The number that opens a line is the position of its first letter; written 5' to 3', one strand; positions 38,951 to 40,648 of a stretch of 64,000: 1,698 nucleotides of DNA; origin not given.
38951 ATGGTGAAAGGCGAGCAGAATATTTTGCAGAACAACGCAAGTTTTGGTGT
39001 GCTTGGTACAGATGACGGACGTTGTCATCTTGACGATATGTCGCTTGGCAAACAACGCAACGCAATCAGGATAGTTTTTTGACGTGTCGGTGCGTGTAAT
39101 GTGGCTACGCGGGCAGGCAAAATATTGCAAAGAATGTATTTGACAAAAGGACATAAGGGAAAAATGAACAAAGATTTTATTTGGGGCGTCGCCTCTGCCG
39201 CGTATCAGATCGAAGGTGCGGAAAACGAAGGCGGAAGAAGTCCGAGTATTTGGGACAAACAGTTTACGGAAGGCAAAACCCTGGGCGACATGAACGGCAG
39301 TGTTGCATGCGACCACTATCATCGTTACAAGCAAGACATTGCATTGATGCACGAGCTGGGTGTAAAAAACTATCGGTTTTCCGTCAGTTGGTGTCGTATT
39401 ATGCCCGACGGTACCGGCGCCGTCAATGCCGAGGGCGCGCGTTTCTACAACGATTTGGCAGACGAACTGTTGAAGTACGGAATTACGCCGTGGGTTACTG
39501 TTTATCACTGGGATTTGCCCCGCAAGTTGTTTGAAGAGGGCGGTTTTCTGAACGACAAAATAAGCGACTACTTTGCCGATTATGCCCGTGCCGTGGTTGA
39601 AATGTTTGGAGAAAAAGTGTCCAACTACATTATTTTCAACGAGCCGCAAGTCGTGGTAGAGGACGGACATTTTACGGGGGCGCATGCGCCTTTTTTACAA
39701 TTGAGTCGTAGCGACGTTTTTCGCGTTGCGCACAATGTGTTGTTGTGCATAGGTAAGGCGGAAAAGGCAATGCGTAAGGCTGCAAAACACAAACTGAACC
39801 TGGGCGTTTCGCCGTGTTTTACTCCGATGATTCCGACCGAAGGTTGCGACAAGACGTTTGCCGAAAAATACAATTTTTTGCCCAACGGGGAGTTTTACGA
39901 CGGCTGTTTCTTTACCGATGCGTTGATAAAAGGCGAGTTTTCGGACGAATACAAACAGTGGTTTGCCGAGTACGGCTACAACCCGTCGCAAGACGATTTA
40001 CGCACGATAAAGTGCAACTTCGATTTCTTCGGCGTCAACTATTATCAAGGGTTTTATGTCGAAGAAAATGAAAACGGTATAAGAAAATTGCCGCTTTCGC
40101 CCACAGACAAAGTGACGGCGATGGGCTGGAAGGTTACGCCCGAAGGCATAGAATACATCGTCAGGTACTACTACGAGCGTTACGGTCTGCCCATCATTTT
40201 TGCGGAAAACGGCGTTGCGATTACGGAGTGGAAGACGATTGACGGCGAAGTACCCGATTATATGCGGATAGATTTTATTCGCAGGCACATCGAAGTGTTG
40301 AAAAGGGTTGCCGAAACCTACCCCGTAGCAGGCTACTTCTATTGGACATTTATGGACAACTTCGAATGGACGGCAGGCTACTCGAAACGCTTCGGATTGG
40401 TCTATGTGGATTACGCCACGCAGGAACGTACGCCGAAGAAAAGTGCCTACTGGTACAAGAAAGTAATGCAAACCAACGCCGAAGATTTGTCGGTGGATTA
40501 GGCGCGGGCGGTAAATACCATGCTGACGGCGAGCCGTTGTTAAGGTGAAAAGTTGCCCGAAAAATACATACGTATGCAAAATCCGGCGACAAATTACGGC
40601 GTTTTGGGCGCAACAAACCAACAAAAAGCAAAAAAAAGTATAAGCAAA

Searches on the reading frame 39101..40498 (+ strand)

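Call 88: search_protein_families(library=pfam, proteins=[window:39101-40498:+], max_evalue=0.0001)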
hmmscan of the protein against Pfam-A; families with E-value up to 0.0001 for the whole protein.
window:39101-40498:+ (466 aa): 1 family
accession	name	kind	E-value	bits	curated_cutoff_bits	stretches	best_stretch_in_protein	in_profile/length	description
PF00232.24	Glyco_hydro_1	-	3.5e-131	438.2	22.6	1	20-460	3-452/453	Glycosyl hydrolase family 1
